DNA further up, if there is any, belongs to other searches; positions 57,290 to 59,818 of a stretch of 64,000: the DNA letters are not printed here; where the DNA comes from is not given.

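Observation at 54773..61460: Rex - Cache/HAMP histidine kinase - NuoF/NuoE flavoprotein - three receiver-only regulators in one tight operon, with no catalytic partner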

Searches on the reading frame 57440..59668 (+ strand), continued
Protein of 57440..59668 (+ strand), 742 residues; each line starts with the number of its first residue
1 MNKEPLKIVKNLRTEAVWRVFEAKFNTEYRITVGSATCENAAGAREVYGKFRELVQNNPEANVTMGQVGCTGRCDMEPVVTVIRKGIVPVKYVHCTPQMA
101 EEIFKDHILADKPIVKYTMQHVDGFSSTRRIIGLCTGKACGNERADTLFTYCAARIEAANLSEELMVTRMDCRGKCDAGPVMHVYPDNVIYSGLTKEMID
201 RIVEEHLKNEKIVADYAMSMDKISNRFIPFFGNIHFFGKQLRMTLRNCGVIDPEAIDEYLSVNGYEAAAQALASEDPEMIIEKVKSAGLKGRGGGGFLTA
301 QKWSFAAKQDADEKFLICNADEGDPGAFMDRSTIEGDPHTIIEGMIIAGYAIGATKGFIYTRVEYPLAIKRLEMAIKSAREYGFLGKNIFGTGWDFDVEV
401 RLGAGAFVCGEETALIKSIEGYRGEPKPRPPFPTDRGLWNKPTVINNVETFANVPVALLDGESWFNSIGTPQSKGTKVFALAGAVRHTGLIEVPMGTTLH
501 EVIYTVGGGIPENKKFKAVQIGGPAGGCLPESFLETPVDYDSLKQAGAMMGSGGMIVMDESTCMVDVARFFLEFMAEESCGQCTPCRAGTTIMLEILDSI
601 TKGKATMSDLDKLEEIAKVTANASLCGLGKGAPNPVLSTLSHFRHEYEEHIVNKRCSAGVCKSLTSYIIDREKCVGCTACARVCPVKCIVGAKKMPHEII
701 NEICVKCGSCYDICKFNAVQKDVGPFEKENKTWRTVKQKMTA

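Call 21: find_encoding_contigs(protein=P0001, flank=10000, max_places=1)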
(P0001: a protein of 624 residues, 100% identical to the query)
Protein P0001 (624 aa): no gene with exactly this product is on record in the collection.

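Call 22: find_encoding_contigs(protein=P0004, flank=10000, max_places=1)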
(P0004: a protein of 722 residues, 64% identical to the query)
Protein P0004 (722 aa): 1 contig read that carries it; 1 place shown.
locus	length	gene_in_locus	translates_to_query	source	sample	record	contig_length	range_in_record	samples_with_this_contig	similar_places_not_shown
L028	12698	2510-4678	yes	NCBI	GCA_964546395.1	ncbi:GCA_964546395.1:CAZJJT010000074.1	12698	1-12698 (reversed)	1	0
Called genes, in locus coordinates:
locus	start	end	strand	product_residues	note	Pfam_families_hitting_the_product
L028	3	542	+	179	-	?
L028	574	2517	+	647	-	PF14827:dCache_3 (weak), PF17203:sCache_3_2 (faint), PF17201:Cache_3-Cache_2, PF17202:sCache_3_3, PF00672:HAMP (weak), PF00512:HisKA, PF02518:HATPase_c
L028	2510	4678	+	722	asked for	PF01512:Complex1_51K, PF10531:SLBB (weak), PF10589:NADH_4Fe-4S, PF12838:Fer4_7 (weak), PF00037:Fer4 (weak), PF12797:Fer4_2 (weak), PF13237:Fer4_10 (weak), PF14697:Fer4_21 (weak), +2 more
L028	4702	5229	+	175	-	PF01257:2Fe-2S_thioredx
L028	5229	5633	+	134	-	PF00072:Response_reg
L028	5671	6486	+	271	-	PF00072:Response_reg, PF07283:TrbH (faint), PF02310:B12-binding (faint), PF00072:Response_reg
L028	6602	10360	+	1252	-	PF10647:Gmad1 (faint), PF26550:Tricorn_2nd (faint), PF26549:Tricorn_N, PF07676:PD40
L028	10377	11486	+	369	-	-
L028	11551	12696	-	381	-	?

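Call 23: find_homologous_proteins(query=L027:11901-13379:+, max_evalue=1e-30)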
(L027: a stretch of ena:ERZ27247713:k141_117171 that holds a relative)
Query L027:11901-13379:+ (492 aa): 8000 proteins with E <= 1e-30 among 8000 candidates; the best 120 are listed.
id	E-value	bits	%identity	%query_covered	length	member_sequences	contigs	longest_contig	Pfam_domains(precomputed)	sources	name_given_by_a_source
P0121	0.0e+0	1145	100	100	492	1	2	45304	PF00374.25,PF27537.1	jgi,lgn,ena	jgi:NAD-reducing hydrogenase large subunit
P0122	0.0e+0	1090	93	100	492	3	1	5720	PF00374.25,PF27537.1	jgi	jgi:NAD-reducing hydrogenase large subunit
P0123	0.0e+0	1073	92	100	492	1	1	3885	PF00374.25,PF27537.1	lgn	-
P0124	4.8e-284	961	83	99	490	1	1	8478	PF00374.25,PF27537.1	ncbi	-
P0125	1.5e-275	933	81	97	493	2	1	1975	PF00374.25,PF27537.1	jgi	jgi:NAD-reducing hydrogenase large subunit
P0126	7.1e-260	881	76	99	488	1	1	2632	PF00374.25,PF27537.1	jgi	-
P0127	3.3e-259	879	77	99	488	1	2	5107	PF00374.25,PF27537.1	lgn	-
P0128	2.1e-258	876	74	99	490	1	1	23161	PF00374.25,PF27537.1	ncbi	-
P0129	9.0e-256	867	74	98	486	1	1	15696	PF00374.25,PF27537.1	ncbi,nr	ncbi:MAG: Ni/Fe hydrogenase subunit alpha [Chitinivibrionales bacterium]|nr:Ni/Fe hydrogenase subuni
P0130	5.6e-255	865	75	97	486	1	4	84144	PF00374.25,PF27537.1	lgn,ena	-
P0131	2.4e-252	856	74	97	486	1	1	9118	PF00374.25,PF27537.1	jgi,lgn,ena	-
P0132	3.1e-252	856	74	98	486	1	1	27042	PF00374.25,PF27537.1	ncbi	-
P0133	8.0e-251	851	75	98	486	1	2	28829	PF00374.25,PF27537.1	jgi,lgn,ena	-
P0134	1.3e-250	850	74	99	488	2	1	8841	PF00374.25,PF27537.1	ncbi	-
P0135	1.3e-250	850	74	100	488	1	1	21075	PF00374.25,PF27537.1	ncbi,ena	-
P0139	7.9e-249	844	73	98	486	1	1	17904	PF00374.25,PF27537.1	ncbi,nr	ncbi:MAG: Ni/Fe hydrogenase subunit alpha [Chitinivibrionales bacterium]|nr:Ni/Fe hydrogenase subuni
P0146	3.0e-248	843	74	98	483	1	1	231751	PF00374.25,PF27537.1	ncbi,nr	ncbi:MAG: Ni/Fe hydrogenase subunit alpha [Chitinivibrionales bacterium]|nr:Ni/Fe hydrogenase subuni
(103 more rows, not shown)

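Call 24: find_encoding_contigs(protein=P0146, flank=10000, max_places=1)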
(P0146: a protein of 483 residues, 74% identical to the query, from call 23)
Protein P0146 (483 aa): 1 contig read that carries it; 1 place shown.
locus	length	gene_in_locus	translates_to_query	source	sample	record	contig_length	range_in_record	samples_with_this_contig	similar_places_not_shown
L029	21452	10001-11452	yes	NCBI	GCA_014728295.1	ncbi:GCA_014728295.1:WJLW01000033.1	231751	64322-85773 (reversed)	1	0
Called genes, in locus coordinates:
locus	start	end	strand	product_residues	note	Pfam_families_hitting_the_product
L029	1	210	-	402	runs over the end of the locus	PF01408:GFO_IDH_MocA, PF22725:GFO_IDH_MocA_C3 (faint)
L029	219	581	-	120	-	PF02311:AraC_binding, PF05899:Cupin_3 (weak), PF07883:Cupin_2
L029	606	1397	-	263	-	PF00106:adh_short, PF08659:KR, PF13561:adh_short_C2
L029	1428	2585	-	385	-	PF01408:GFO_IDH_MocA, PF22725:GFO_IDH_MocA_C3, PF02894:GFO_IDH_MocA_C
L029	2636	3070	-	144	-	PF16867:DMSP_lyase (weak), PF07883:Cupin_2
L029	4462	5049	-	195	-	PF01381:HTH_3, PF13560:HTH_31 (weak), PF07883:Cupin_2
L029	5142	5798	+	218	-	PF01081:Aldolase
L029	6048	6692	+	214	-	PF06971:Put_DNA-bind_N, PF02629:CoA_binding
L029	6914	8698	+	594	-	PF01257:2Fe-2S_thioredx, PF01512:Complex1_51K, PF10589:NADH_4Fe-4S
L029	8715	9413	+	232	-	PF13510:Fer2_4, PF10588:NADH-G_4Fe-4S_3, PF22117:Fer4_Nqo3, PF13459:Fer4_15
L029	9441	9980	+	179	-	PF01058:Oxidored_q6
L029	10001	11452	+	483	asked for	PF27537:HoxH, PF00374:NiFeSe_Hases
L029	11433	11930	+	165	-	-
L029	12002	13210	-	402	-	-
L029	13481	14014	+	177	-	PF14534:DUF4440, PF26530:NTF2_3 (weak)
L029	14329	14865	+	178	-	-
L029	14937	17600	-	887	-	PF02861:Clp_N (faint), PF00004:AAA, PF23569:NBD_SMAX1 (weak), PF17871:AAA_lid_9, PF07724:AAA_2, PF07728:AAA_5, PF00004:AAA (weak), PF10431:ClpB_D2-small, +4 more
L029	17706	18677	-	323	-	PF06996:T6SS_TssG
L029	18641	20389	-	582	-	PF05947:T6SS_TssF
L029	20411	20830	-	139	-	PF04965:GPW_gp25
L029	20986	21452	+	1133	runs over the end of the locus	-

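Call 25: find_encoding_contigs(protein=P0139, flank=10000, max_places=1)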
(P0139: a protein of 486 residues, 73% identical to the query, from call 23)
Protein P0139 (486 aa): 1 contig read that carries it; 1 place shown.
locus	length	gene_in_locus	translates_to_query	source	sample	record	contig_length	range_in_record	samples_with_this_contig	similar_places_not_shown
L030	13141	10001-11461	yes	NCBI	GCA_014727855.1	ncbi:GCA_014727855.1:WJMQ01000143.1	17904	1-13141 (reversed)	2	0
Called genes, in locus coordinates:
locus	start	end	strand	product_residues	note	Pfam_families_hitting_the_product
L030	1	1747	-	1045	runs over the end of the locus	PF21582:CBM30, PF03425:CBM_11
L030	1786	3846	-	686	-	-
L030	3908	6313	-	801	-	-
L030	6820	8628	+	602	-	PF01257:2Fe-2S_thioredx, PF01512:Complex1_51K, PF10589:NADH_4Fe-4S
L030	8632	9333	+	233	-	PF00111:Fer2 (weak), PF13510:Fer2_4, PF10588:NADH-G_4Fe-4S_3, PF22117:Fer4_Nqo3, PF13459:Fer4_15 (weak)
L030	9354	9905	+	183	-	PF01058:Oxidored_q6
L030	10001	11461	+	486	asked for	PF27537:HoxH, PF00374:NiFeSe_Hases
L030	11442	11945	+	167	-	-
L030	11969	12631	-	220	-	PF02492:cobW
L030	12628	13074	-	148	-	PF01155:HypA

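Call 26: find_encoding_contigs(protein=P0129, flank=10000, max_places=1)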
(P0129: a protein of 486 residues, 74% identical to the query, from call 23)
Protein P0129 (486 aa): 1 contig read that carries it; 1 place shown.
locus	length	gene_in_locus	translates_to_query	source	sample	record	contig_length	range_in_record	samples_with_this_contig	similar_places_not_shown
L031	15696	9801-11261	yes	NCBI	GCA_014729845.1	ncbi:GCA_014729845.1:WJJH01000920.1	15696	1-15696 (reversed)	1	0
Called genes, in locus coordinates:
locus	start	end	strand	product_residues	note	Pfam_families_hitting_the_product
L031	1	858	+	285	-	PF00593:TonB_dep_Rec_b-barrel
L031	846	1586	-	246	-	PF01636:APH (faint)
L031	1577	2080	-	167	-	PF03205:MobB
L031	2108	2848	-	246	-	PF02361:CbiQ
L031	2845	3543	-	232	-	PF00005:ABC_tran, PF02463:SMC_N (faint), PF13304:AAA_21 (faint)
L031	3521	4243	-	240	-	PF09819:ABC_cobalt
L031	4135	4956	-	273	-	PF02634:FdhD-NarQ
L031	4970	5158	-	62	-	-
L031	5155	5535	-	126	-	PF00126:HTH_1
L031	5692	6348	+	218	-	PF06971:Put_DNA-bind_N, PF02629:CoA_binding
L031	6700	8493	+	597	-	PF01257:2Fe-2S_thioredx, PF01512:Complex1_51K, PF10589:NADH_4Fe-4S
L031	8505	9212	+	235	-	PF00111:Fer2 (weak), PF13510:Fer2_4, PF10588:NADH-G_4Fe-4S_3, PF13459:Fer4_15, PF22117:Fer4_Nqo3, PF13370:Fer4_13 (weak)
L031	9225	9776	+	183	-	PF01058:Oxidored_q6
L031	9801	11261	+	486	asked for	PF27537:HoxH, PF00374:NiFeSe_Hases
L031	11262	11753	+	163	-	-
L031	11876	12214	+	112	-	PF01155:HypA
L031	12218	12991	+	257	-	PF02492:cobW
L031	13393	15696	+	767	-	PF00708:Acylphosphatase, PF07503:zf-HYPF, PF01300:Sua5_yciO_yrdC, PF17788:HypF_C, PF22521:HypF_C_2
